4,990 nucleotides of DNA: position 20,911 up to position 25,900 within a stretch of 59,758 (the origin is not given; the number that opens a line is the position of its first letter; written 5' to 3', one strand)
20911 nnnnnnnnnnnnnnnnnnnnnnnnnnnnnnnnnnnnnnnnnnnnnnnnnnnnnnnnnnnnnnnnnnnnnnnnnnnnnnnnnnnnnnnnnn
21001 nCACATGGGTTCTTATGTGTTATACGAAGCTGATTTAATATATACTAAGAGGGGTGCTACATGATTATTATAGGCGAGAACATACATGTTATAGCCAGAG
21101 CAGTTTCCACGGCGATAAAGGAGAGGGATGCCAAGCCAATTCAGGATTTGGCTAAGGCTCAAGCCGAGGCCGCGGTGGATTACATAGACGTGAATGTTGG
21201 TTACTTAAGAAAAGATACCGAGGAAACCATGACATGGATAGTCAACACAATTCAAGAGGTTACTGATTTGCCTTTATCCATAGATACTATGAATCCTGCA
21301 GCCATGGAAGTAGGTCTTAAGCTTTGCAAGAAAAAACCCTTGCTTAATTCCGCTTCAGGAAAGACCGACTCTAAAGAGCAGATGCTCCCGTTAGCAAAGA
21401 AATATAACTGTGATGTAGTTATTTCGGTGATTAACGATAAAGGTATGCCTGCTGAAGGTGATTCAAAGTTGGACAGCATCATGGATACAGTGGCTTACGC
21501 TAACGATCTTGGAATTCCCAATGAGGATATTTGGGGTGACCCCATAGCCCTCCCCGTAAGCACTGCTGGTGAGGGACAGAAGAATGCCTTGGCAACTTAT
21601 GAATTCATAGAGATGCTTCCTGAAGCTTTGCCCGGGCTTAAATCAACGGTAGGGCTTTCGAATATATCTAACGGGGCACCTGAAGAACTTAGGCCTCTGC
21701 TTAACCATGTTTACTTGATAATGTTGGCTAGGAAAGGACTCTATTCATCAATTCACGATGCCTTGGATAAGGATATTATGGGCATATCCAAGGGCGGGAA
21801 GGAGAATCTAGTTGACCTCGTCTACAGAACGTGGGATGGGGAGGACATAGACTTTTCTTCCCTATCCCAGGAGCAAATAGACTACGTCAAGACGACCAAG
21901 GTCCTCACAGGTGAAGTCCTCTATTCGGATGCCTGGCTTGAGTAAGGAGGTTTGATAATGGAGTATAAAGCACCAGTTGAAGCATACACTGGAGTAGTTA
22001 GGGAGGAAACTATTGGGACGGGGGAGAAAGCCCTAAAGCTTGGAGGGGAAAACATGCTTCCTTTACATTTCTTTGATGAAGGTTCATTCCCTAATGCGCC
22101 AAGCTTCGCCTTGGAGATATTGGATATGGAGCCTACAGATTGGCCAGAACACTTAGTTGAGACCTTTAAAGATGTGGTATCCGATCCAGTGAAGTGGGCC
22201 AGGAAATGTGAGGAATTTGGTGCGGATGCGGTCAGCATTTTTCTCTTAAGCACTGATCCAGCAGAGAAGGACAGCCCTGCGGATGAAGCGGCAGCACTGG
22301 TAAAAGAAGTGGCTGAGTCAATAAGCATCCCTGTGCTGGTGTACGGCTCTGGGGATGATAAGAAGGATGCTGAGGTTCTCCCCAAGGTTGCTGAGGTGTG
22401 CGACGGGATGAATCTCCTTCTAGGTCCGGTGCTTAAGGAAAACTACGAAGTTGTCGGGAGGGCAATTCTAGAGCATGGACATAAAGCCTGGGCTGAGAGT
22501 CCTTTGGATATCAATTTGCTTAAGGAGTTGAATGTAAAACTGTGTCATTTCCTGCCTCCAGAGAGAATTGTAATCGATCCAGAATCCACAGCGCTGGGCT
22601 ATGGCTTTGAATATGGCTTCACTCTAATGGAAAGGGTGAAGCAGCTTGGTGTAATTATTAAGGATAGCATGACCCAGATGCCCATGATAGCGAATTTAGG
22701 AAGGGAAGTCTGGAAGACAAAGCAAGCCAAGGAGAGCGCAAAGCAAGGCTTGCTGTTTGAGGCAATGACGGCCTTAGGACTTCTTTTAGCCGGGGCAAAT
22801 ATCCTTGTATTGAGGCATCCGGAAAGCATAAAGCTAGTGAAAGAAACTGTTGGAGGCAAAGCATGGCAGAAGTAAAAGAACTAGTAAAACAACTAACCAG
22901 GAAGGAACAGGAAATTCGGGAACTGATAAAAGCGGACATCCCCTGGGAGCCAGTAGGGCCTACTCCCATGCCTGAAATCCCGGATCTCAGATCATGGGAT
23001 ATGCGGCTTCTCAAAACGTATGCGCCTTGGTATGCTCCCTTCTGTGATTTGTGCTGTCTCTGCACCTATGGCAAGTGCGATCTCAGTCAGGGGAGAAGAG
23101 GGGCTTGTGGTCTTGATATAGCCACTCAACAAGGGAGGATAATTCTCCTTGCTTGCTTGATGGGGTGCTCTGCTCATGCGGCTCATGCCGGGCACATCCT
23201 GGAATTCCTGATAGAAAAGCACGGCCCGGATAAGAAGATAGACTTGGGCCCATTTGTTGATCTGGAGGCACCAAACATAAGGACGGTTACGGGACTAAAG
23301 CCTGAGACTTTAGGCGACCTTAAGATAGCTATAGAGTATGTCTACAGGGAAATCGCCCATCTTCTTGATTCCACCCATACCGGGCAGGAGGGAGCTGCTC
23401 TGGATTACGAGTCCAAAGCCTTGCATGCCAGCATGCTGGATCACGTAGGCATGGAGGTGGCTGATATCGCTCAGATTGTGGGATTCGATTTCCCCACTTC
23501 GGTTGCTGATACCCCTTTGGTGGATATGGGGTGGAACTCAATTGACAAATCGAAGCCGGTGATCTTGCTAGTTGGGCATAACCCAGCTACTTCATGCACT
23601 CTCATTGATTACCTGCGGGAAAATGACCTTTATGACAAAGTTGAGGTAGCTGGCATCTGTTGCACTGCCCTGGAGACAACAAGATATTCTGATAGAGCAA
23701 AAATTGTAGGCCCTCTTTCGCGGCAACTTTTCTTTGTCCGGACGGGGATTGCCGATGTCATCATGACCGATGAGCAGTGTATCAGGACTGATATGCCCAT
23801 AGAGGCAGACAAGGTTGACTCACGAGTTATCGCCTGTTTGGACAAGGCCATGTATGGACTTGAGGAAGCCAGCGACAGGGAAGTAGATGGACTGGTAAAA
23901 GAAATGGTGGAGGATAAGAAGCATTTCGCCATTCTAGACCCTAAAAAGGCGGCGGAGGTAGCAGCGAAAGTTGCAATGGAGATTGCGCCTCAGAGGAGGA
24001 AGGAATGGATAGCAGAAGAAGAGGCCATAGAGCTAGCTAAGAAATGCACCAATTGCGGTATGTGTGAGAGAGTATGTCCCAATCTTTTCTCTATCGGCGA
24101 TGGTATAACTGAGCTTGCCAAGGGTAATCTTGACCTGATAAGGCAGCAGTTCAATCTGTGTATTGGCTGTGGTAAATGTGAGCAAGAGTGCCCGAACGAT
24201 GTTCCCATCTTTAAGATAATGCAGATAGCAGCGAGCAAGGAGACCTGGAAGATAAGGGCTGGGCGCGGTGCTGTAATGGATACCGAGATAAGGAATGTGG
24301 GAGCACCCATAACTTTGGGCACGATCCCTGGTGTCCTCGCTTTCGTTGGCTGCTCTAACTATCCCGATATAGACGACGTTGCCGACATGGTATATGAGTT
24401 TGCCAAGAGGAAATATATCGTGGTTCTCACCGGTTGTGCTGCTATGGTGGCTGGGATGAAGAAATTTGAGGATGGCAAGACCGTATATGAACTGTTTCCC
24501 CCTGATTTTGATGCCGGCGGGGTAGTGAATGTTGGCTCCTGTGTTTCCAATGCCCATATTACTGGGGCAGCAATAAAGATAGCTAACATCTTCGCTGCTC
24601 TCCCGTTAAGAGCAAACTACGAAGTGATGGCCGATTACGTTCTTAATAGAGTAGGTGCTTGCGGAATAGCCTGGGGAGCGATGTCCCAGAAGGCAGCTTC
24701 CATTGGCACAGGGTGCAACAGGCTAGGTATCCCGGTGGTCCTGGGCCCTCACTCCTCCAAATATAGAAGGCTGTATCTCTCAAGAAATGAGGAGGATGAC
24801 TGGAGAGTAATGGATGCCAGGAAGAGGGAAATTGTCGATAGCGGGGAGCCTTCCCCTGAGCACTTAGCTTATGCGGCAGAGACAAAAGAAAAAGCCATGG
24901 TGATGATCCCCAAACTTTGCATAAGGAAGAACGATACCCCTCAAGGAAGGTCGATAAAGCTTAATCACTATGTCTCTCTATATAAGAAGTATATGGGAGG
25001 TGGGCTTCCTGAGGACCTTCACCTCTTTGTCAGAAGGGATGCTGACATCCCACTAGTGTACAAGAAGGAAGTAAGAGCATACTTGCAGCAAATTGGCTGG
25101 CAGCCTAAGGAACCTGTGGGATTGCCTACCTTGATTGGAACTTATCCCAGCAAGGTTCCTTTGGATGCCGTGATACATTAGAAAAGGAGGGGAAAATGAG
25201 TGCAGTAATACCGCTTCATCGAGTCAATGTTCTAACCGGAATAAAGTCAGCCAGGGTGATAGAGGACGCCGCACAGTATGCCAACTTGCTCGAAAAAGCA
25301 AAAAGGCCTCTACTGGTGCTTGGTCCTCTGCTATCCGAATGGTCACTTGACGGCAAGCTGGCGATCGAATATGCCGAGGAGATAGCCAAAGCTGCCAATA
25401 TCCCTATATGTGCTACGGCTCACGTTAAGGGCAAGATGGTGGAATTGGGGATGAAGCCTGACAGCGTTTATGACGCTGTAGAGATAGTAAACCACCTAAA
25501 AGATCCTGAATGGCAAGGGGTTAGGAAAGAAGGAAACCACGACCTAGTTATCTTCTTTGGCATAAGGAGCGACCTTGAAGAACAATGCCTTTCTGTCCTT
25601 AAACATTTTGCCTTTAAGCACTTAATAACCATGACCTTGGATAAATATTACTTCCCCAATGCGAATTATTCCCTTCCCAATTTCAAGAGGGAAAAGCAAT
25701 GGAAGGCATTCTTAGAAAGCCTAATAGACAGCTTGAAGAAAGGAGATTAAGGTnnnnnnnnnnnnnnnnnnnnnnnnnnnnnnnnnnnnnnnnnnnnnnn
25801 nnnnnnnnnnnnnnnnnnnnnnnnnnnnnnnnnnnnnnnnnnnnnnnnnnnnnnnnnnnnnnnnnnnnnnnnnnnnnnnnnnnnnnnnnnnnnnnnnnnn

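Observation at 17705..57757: Candidate undescribed NAD(P)H-wired electron-bifurcation network around a hybrid Wood-Ljungdahl pathway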

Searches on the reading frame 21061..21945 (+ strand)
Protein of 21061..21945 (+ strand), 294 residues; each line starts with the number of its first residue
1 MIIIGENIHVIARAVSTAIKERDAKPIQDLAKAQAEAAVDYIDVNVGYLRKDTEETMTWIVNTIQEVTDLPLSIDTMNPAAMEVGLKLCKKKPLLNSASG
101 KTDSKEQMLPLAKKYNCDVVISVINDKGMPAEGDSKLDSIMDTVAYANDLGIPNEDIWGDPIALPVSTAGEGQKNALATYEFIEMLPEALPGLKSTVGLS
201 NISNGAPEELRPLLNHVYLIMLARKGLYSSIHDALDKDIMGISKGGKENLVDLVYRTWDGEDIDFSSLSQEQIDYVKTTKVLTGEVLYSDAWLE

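Call 3: search_protein_families(library=pfam, proteins=[window:21061-21945:+], max_evalue=0.00001)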
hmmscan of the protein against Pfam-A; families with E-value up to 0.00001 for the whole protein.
window:21061-21945:+ (294 aa): 2 families
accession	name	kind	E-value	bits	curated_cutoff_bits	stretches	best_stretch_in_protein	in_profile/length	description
PF00809.28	Pterin_bind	-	1.4e-18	67.9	25.5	1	22-226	18-237/244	Pterin binding enzyme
PF03599.22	CdhD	-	1e-08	34.8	24.8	1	55-129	83-156/387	CO dehydrogenase/acetyl-CoA synthase delta subunit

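Call 61: search_protein_families(library=ncbifam, proteins=[window:21061-21945:+], max_evalue=0.00001)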
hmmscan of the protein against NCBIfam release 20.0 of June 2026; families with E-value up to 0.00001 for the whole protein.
window:21061-21945:+ (294 aa): 5 families
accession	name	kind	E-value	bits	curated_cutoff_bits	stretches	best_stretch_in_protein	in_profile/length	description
NF005719.0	PRK07535.1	domain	1e-65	221.5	259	1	1-292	1-254/268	methyltetrahydrofolate:corrinoid/iron-sulfur protein methyltransferase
NF040758.1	CODH_ACS_meth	exception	3.6e-53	180.5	370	1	2-243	5-242/261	carbon monoxide dehydrogenase/acetyl-CoA synthase methytransferase subunit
TIGR02082.1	metH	equivalog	1.4e-31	109.1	1010.85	1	2-257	344-610/1182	methionine synthase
NF007024.0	PRK09490.1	equivalog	6.3e-15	54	1497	1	3-234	362-603/1234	methionine synthase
NF003195.0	PRK04165.1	equivalog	8.9e-09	34.7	306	1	12-124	95-209/450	acetyl-CoA decarbonylase/synthase complex subunit gamma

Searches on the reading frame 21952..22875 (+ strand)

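Call 3: search_protein_families(library=pfam, proteins=[window:21952-22875:+], max_evalue=0.00001)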
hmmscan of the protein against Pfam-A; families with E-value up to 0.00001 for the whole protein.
window:21952-22875:+ (307 aa): 1 family
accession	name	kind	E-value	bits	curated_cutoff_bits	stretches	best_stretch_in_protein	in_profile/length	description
PF03599.22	CdhD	-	4.9e-39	134.6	24.8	1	20-291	3-244/387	CO dehydrogenase/acetyl-CoA synthase delta subunit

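Call 61: search_protein_families(library=ncbifam, proteins=[window:21952-22875:+], max_evalue=0.00001)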
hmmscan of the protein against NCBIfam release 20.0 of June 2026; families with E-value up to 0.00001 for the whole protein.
window:21952-22875:+ (307 aa): 7 families
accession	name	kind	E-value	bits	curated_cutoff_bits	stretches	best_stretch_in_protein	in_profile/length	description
NF003376.0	PRK04452.1-2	subfamily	7.4e-103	343.7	280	1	3-300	1-308/313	acetyl-CoA decarbonylase/synthase complex subunit delta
NF003377.0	PRK04452.1-3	subfamily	3.2e-102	342.7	527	1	3-300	1-309/432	acetyl-CoA decarbonylase/synthase complex subunit delta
NF040759.1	WLP_AcsD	exception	6.1e-71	239.2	430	1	5-300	1-308/312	acetyl-CoA decarbonylase/synthase complex subunit delta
NF003375.0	PRK04452.1-1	subfamily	2.2e-69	234.6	488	1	14-300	122-420/442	acetyl-CoA decarbonylase/synthase complex subunit delta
TIGR00381.1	cdhD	equivalog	3.7e-59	200.4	252.9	1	3-299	62-369/389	CO dehydrogenase/acetyl-CoA synthase subunit delta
NF003378.0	PRK04452.1-4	subfamily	1.5e-58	198.5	634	1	3-299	59-361/384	acetyl-CoA decarbonylase/synthase complex subunit delta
NF003195.0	PRK04165.1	equivalog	8.1e-10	38.2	306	1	11-294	56-303/450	acetyl-CoA decarbonylase/synthase complex subunit gamma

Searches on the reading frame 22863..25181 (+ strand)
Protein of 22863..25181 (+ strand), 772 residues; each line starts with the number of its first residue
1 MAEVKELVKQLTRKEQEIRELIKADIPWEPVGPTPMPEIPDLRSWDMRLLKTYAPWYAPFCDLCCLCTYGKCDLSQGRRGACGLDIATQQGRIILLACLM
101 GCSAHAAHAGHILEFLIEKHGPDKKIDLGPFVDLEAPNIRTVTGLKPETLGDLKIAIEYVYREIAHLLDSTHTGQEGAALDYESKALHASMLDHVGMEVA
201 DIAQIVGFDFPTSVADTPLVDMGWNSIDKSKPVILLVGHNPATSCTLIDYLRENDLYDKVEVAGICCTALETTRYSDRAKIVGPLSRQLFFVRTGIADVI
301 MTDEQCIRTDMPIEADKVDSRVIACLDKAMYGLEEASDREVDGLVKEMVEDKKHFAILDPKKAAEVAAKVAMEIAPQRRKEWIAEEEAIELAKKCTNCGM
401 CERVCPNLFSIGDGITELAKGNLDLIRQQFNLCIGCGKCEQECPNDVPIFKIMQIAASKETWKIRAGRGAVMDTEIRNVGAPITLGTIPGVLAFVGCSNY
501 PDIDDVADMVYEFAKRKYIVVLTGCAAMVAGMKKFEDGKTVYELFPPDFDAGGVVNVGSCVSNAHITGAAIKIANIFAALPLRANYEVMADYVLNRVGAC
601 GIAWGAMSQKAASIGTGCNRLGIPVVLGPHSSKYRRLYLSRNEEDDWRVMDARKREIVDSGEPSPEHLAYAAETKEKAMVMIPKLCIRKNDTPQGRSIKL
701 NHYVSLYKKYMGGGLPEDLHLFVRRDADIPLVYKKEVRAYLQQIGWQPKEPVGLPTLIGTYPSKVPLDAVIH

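Call 3: search_protein_families(library=pfam, proteins=[window:22863-25181:+], max_evalue=0.00001)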
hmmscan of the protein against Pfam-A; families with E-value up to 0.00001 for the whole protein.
window:22863-25181:+ (772 aa): 7 families
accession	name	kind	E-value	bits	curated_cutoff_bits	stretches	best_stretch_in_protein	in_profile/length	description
PF03063.25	Prismane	-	1.9e-62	212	27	2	138-635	113-486/513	Prismane/CO dehydrogenase family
PF13183.11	Fer4_8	-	1.1e-08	35.9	27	1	392-447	2-68/68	4Fe-4S dicluster domain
PF13187.11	Fer4_9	-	2.8e-08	34.1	27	1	394-446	1-50/52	4Fe-4S dicluster domain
PF13534.11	Fer4_17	-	5.1e-08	33.8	22.2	0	363-408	22-59/61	4Fe-4S dicluster domain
PF13484.11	Fer4_16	-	7.8e-08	33.4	30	0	359-406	19-64/66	4Fe-4S double cluster binding domain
PF00037.32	Fer4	-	1.1e-06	28.7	21.1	0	431-447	6-22/24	4Fe-4S binding domain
PF13237.11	Fer4_10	-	4.4e-06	27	25.5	0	392-444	6-53/53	4Fe-4S dicluster domain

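Call 49: find_related_loci(query=window:22863-25178:+, collection=metagenome_contigs, flank=10000)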
Query window:22863-25178:+ (772 aa) in metagenome_contigs; peptide patterns used: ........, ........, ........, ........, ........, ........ (x = any residue, [..] = any of these).
254 stretches matched a pattern; 190 encode a relative of the query (tblastn E <= 1e-3); the best 80 are kept; 80 distinct loci.
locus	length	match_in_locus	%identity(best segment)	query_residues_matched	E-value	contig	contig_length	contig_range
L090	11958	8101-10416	90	1-772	0e+0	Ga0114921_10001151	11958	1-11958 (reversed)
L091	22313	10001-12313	89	2-772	0e+0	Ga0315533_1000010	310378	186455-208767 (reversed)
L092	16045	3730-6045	88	1-772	0e+0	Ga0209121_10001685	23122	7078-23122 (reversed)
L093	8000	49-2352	89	1-772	0e+0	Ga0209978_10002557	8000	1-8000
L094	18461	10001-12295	87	8-772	0e+0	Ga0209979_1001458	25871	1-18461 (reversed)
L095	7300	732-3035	87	1-772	0e+0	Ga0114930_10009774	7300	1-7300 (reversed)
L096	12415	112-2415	87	1-772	0e+0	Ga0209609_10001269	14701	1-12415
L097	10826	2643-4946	89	1-772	0e+0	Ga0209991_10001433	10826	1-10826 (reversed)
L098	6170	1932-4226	87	8-772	0e+0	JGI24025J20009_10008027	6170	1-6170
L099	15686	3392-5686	88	8-772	0e+0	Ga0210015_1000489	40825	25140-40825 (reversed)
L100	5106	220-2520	88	6-772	0e+0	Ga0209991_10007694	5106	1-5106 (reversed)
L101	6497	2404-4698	88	8-772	0e+0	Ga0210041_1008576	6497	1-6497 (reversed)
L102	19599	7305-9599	85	8-772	0e+0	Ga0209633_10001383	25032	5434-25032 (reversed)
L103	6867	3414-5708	88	8-772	0e+0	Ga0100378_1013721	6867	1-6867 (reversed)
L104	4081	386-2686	86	6-772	0e+0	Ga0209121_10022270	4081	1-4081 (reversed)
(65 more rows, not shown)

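Call 62: search_protein_families(library=ncbifam, proteins=[window:22863-25181:+], max_evalue=0.00001)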
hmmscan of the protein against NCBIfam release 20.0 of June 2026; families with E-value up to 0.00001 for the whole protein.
window:22863-25181:+ (772 aa): 12 families
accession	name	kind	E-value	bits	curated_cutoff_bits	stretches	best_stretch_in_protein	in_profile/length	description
TIGR00314.1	cdhA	equivalog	0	1062.2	781.3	1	11-750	12-761/784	CO dehydrogenase/acetyl-CoA synthase complex subunit alpha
TIGR01702.1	CO_DH_cata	equivalog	2.3e-18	65.7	478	1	148-328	165-353/621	anaerobic carbon-monoxide dehydrogenase catalytic subunit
NF040764.1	CODH_ACS_al_bet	equivalog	5.8e-14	51.3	800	1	461-628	101-255/705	acetyl-CoA decarbonylase/synthase complex subunit alpha/beta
NF007078.0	PRK09529.1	subfamily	3.9e-13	48.4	809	1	463-627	109-260/710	bifunctional acetyl-CoA decarbonylase/synthase complex subunit alpha/beta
NF038196.1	ferrodoxin_EFR1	subfamily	8.3e-08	32.6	75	0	339-406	135-197/242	EFR1 family ferrodoxin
NF008369.0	PRK11168.1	equivalog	3.6e-07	29.4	278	0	426-460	53-87/401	anaerobic glycerol-3-phosphate dehydrogenase subunit C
NF041837.1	rnfC_Methano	equivalog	1.1e-06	27.8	650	1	389-457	354-423/438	Rnf electron transport complex subunit RnfC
TIGR01971.1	NuoI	subfamily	1.2e-06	28.1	113.05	1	392-446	41-96/121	NADH-quinone oxidoreductase, chain I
NF058577.1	FdxA_fam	equivalog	4.9e-06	26.6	65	0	433-446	9-22/52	4Fe-4S ferredoxin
NF033683.1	di_4Fe-4S_YfhL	equivalog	5.5e-06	26.6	86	0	388-407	2-21/80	YfhL family 4Fe-4S dicluster ferredoxin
NF010590.0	PRK13984.1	equivalog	5.7e-06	24.7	946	0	384-424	181-221/611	putative oxidoreductase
TIGR02179.1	PorD_KorD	subfamily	7.3e-06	26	60.05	1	392-446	24-70/78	2-oxoacid:acceptor oxidoreductase, delta subunit, pyruvate/2-ketoisovalerate family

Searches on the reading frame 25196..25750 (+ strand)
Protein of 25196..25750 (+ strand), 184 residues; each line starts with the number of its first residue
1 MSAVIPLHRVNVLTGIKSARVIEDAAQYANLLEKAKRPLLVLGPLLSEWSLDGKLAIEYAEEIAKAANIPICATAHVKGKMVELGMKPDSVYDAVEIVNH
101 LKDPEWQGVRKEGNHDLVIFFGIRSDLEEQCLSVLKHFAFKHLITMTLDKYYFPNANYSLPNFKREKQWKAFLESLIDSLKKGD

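Call 3: search_protein_families(library=pfam, proteins=[window:25196-25750:+], max_evalue=0.00001)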
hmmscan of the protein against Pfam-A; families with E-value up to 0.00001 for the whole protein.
window:25196-25750:+ (184 aa): 1 family
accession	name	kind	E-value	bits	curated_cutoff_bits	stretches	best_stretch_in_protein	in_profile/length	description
PF02552.22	CO_dh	-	2.4e-29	102.7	21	1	9-171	9-162/168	CO dehydrogenase beta subunit/acetyl-CoA synthase epsilon subunit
